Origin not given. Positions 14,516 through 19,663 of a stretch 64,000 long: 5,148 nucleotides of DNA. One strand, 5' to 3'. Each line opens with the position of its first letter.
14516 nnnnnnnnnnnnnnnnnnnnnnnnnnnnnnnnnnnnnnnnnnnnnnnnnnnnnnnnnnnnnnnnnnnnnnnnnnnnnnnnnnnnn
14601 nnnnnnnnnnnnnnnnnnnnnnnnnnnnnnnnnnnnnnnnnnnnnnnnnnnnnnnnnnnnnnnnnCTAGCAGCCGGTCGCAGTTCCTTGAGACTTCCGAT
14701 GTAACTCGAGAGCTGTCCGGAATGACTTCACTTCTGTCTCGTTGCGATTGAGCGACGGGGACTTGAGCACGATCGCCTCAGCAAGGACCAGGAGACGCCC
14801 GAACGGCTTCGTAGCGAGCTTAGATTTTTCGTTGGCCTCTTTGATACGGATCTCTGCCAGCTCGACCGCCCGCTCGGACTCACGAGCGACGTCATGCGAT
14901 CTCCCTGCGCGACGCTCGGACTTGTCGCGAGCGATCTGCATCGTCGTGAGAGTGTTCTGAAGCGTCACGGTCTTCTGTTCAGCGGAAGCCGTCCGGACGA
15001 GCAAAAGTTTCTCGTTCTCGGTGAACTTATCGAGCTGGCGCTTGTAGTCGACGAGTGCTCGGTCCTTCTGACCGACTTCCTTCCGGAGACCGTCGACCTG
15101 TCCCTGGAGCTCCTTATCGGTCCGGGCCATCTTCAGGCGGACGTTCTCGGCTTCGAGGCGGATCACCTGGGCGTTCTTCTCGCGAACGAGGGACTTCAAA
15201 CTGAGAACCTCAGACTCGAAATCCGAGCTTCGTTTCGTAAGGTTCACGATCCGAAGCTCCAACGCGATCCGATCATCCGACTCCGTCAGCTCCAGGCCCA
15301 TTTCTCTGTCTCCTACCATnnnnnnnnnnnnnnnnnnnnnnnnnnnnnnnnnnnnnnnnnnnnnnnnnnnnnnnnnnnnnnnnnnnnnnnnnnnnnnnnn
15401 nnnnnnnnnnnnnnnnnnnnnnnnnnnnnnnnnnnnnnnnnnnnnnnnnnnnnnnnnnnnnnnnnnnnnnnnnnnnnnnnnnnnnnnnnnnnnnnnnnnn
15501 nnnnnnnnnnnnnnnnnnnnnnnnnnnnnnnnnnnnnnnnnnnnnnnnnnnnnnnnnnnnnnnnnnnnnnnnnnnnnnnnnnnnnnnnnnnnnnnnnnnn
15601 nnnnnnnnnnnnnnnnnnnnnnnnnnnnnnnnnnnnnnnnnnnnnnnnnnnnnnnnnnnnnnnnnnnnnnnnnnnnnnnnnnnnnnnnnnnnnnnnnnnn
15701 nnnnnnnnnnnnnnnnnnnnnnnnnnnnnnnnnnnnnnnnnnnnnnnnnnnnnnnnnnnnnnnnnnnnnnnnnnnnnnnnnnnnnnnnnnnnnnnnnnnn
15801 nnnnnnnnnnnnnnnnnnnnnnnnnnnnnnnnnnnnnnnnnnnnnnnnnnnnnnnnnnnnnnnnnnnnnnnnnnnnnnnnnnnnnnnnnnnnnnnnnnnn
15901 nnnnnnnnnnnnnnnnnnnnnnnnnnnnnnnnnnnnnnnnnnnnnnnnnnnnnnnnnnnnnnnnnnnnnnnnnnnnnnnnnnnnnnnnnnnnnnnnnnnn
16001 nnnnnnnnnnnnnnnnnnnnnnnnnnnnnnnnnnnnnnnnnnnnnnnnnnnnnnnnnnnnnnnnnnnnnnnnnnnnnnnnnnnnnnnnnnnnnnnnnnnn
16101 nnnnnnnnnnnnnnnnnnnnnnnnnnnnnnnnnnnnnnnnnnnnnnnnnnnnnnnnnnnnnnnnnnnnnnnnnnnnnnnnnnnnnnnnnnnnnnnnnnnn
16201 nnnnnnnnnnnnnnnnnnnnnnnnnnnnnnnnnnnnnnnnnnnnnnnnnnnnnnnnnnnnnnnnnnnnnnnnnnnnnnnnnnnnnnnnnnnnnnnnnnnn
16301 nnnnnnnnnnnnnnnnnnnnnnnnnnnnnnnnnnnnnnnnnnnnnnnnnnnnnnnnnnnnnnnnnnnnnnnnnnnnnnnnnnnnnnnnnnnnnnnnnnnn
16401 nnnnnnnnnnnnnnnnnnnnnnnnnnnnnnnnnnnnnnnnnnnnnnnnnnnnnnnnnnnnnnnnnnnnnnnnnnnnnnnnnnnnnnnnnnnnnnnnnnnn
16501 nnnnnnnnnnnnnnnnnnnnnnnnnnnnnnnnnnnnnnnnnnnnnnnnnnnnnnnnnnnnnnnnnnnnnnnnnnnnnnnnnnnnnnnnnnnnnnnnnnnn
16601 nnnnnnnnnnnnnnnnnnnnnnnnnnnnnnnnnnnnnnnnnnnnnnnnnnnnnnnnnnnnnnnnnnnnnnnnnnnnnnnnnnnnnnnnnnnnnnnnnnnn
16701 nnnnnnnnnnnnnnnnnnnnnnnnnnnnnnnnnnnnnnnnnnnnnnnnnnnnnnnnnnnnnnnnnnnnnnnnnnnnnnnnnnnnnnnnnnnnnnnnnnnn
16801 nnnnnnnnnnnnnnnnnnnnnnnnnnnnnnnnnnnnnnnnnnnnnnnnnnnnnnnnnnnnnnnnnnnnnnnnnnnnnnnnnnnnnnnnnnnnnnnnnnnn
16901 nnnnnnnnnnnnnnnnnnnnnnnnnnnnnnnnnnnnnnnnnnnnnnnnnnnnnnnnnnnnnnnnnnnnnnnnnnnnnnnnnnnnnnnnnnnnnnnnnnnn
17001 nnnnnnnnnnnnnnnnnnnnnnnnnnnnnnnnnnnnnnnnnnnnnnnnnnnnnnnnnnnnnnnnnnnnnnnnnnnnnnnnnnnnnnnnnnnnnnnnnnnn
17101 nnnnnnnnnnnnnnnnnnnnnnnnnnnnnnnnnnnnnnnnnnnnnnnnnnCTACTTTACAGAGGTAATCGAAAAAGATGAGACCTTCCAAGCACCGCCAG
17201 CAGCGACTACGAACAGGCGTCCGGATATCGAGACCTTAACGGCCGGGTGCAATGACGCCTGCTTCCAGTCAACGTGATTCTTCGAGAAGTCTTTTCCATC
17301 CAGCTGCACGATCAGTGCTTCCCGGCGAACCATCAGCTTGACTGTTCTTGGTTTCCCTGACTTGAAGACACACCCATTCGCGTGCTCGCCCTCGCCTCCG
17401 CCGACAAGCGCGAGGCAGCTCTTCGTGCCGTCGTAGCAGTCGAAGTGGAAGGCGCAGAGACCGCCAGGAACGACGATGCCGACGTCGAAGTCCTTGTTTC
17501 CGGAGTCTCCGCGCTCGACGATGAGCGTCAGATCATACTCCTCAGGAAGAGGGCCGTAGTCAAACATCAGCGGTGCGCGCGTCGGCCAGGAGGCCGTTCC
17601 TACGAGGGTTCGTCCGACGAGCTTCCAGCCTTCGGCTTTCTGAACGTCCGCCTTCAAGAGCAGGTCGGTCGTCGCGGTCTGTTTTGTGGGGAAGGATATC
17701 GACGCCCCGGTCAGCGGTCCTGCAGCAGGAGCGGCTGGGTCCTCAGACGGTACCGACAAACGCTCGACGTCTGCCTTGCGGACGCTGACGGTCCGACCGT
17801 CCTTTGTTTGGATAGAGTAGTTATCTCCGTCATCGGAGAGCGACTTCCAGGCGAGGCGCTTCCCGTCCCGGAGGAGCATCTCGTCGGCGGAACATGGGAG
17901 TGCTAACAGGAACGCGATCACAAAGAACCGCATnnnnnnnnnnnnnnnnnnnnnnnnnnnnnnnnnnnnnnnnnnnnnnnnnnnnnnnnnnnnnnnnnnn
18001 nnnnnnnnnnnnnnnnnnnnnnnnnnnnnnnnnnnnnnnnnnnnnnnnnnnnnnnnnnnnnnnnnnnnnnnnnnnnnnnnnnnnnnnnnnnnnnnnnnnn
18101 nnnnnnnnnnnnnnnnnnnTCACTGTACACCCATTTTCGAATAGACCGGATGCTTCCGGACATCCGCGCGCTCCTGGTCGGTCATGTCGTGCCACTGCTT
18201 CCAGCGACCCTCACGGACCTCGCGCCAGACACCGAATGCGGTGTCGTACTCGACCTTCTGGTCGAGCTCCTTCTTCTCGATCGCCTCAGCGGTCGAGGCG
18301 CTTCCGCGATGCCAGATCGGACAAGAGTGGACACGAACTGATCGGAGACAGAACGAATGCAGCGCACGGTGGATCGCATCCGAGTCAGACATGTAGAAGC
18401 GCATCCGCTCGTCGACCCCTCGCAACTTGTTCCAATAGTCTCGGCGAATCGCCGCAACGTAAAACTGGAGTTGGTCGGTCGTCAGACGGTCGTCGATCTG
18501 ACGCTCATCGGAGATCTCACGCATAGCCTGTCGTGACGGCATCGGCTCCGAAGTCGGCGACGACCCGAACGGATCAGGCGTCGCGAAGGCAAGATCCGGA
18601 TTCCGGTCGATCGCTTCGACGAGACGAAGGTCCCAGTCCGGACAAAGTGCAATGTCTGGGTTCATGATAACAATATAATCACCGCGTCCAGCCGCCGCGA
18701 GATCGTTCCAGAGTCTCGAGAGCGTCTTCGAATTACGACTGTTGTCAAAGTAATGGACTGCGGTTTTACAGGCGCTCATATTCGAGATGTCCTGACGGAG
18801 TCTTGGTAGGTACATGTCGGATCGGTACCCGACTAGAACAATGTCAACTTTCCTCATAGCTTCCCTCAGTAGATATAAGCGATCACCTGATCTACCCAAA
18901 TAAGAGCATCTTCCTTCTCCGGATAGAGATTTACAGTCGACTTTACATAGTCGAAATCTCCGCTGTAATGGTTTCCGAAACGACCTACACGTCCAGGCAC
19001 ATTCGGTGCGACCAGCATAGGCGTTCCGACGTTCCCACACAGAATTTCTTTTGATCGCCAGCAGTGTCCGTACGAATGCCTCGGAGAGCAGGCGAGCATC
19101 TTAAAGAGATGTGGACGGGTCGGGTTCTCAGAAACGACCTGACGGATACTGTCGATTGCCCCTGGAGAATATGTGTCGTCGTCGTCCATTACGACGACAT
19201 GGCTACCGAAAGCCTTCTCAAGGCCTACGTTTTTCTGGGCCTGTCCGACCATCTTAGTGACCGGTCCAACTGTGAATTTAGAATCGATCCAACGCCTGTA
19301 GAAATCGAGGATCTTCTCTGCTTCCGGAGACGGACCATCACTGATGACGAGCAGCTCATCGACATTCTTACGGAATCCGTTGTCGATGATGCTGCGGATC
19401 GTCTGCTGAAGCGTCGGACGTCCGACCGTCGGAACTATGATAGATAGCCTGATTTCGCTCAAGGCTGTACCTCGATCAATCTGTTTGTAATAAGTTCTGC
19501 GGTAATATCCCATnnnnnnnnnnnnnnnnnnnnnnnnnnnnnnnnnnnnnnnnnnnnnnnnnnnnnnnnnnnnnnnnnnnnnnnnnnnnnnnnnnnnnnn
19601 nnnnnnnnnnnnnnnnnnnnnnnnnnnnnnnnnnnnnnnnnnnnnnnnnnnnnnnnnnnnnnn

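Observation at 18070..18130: Repressor-style switch: a canonical promoter whose spacer and -10 box are covered by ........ palindromes, with a third site upstream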

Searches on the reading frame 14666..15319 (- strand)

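Call 10: search_protein_families(library=pfam, proteins=[window:14666-15319:-], max_evalue=0.01)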
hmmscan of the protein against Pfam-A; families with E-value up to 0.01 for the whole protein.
window:14666-15319:- (217 aa): 1 family
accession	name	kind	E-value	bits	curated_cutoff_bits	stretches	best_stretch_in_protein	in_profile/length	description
PF13942.11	Lipoprotein_20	-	0.0013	19.2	27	1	24-114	82-170/175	YfhG lipoprotein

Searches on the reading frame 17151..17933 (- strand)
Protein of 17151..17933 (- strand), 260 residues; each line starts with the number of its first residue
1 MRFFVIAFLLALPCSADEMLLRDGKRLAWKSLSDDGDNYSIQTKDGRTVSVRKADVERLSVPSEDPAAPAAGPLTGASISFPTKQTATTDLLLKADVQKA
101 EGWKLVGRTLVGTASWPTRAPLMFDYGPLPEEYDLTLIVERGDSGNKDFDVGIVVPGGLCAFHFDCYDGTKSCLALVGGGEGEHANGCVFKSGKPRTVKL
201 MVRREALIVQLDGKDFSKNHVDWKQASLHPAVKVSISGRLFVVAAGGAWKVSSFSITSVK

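Call 10: search_protein_families(library=pfam, proteins=[window:17151-17933:-], max_evalue=0.01)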
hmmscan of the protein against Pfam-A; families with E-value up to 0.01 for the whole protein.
window:17151-17933:- (260 aa): 1 family
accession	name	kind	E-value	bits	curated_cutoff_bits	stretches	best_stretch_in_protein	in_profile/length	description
PF02736.25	Myosin_N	-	0.0034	17.6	27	1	33-56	22-45/45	Myosin N-terminal SH3-like domain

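Call 13: find_encoding_contigs(protein=window:17151-17933:-, flank=10000, max_places=10)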
Protein window:17151-17933:- (260 aa): 7 contigs read that carry it; 2 places shown.
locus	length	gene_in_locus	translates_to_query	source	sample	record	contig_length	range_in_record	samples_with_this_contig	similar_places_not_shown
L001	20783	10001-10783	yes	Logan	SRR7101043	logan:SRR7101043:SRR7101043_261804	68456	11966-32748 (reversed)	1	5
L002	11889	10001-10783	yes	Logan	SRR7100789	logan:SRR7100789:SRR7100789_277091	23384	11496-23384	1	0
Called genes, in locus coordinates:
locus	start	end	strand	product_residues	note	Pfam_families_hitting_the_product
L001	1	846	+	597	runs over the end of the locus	PF04851:ResIII (weak), PF06733:DEAD_2 (weak), PF13307:Helicase_C_2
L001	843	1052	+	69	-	-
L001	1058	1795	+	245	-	PF13451:zf_Tbcl (weak)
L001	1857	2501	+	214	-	-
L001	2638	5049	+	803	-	PF08708:PriCT_1 (weak), PF08706:D5_N, PF19263:DUF5906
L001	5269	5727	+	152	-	-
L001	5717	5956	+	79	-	-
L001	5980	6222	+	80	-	-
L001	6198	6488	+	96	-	-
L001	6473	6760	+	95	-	-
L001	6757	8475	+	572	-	PF00534:Glycos_transf_1, PF20706:GT4-conflict (weak), PF13692:Glyco_trans_1_4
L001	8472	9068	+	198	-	PF00535:Glycos_transf_2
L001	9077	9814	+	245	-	PF00535:Glycos_transf_2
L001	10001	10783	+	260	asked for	-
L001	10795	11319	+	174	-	-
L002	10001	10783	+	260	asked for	-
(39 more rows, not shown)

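Call 14: find_related_loci(query=window:17151-17933:-, collection=viral_contigs, flank=10000)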
Query window:17151-17933:- (260 aa) in viral_contigs; peptide patterns used: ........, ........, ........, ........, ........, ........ (x = any residue, [..] = any of these).
6 stretches matched a pattern, but none encodes a relative of the query by tblastn (E <= 1e-3).

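Call 42: find_homologous_proteins(query=window:17151-17933:-, max_evalue=0.00001)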
Query window:17151-17933:- (260 aa): 67 proteins with E <= 0.00001 among 1967 candidates.
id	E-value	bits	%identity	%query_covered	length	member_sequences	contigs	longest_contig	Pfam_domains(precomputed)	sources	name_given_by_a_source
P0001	8.5e-172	588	100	100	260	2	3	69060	-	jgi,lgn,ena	jgi:hypothetical protein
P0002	3.8e-129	448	76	100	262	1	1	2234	-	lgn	-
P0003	8.8e-96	339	60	100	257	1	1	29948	-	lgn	-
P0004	2.4e-94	334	60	100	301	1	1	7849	-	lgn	-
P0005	1.6e-93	331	58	100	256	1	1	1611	-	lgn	-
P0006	5.3e-93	329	58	100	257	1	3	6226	-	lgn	-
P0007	1.6e-92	328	59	99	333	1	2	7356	-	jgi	jgi:hypothetical protein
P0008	3.4e-92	327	55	94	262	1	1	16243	-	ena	-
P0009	1.3e-91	325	58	99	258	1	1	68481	-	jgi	jgi:hypothetical protein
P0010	6.7e-90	319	58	100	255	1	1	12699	-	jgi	jgi:hypothetical protein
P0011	1.2e-87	312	55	100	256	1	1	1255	-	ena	-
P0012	1.8e-87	311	54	97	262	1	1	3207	-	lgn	-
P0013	2.7e-87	311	55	100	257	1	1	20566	-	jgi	jgi:hypothetical protein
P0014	1.8e-86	308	54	100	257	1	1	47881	-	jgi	jgi:hypothetical protein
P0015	3.6e-86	307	53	99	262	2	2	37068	-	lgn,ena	-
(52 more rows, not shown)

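Call 43: find_encoding_contigs(protein=P0002, flank=10000, max_places=2)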
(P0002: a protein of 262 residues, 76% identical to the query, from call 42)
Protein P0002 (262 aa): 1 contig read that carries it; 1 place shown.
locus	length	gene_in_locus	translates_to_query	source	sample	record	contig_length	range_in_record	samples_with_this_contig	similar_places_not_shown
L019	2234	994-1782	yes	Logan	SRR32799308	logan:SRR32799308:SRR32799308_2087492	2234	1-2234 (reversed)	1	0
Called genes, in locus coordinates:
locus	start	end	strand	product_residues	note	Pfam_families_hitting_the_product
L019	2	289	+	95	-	?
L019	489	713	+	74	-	-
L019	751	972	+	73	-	-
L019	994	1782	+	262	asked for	-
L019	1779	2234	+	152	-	?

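Call 44: find_encoding_contigs(protein=P0003, flank=10000, max_places=2)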
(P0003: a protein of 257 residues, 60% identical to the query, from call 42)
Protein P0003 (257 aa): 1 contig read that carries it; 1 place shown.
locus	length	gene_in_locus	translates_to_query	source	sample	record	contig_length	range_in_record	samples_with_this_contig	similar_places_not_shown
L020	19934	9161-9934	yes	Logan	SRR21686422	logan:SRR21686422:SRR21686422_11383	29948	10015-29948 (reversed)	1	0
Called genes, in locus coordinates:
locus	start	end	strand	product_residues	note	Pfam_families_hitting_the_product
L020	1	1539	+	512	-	?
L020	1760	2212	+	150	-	-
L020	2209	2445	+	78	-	-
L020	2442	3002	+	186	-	-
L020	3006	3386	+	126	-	-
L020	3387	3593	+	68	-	-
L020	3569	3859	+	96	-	-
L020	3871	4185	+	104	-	-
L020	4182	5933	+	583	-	PF00534:Glycos_transf_1, PF13692:Glyco_trans_1_4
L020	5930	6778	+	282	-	-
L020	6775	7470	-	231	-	-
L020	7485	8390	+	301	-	-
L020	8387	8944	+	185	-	PF00535:Glycos_transf_2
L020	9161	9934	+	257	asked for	-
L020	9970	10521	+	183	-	-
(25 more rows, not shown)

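Call 45: find_encoding_contigs(protein=P0009, flank=10000, max_places=2)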
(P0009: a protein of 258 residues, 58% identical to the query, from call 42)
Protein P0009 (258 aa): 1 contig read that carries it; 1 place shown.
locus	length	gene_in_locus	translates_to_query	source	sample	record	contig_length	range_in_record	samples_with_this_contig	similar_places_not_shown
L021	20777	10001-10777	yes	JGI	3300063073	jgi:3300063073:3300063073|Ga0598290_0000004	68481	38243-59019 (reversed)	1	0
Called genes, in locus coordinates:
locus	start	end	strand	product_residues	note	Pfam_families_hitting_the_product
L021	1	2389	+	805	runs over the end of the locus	PF08706:D5_N, PF08708:PriCT_1 (weak), PF19263:DUF5906, PF03288:Pox_D5 (weak)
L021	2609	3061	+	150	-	-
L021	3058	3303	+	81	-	-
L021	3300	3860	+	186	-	-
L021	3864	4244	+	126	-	-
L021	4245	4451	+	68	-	-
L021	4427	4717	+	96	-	-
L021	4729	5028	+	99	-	-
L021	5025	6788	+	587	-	PF20706:GT4-conflict (faint), PF00534:Glycos_transf_1, PF13692:Glyco_trans_1_4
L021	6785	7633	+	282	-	-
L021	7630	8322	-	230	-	-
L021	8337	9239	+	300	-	-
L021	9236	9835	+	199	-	PF00535:Glycos_transf_2 (weak)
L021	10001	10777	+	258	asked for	-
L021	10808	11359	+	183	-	-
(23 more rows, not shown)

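Call 56: find_related_loci(query=A3, collection=genome_contigs, flank=10000)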
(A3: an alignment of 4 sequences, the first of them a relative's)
Query A3 (267 aa) in genome_contigs; peptide patterns used: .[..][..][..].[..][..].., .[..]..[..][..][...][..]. (x = any residue, [..] = any of these).
170 stretches matched a pattern; 1 encode a relative of the query (tblastn E <= 1e-3); 1 distinct loci.
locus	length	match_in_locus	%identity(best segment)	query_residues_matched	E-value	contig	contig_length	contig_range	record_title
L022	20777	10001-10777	44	1-267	2e-62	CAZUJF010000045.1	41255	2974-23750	MAG TPA_asm: uncultured Planctomycetales bacterium isolate SRP292972_co2_155 genome assembly, contig: NODE_836_length_41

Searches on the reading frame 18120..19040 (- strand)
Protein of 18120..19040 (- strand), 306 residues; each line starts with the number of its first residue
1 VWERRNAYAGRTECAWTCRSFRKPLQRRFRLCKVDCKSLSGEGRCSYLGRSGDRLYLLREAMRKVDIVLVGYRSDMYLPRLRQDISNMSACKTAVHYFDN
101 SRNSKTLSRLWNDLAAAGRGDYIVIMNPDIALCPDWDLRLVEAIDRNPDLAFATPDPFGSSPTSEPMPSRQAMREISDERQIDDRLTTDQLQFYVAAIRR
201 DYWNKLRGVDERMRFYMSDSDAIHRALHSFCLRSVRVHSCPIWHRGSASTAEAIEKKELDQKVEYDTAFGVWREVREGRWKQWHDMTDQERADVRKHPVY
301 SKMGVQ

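Call 10: search_protein_families(library=pfam, proteins=[window:18120-19040:-], max_evalue=0.01)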
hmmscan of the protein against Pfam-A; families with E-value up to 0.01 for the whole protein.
window:18120-19040:- (306 aa): 1 family
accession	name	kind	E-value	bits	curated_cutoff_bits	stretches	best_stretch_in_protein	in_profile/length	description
PF00535.33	Glycos_transf_2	-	4e-08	33.8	23.3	1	94-194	54-156/168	Glycosyl transferase family 2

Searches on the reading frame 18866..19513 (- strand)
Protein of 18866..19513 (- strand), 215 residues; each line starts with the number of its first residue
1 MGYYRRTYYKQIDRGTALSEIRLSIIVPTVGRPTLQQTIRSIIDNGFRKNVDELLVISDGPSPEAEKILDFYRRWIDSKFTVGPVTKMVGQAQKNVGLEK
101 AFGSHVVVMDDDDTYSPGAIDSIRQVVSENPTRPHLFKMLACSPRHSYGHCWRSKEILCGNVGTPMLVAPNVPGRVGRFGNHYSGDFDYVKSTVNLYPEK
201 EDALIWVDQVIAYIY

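Call 10: search_protein_families(library=pfam, proteins=[window:18866-19513:-], max_evalue=0.01)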
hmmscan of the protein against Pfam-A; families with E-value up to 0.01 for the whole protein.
window:18866-19513:- (215 aa): 2 families
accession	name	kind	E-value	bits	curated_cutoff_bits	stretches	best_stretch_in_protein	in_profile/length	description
PF00535.33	Glycos_transf_2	-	2.7e-12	47.4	23.3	1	24-131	1-107/168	Glycosyl transferase family 2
PF13641.12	Glyco_tranf_2_3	-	0.00018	22.1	27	1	23-127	3-111/230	Glycosyltransferase like family 2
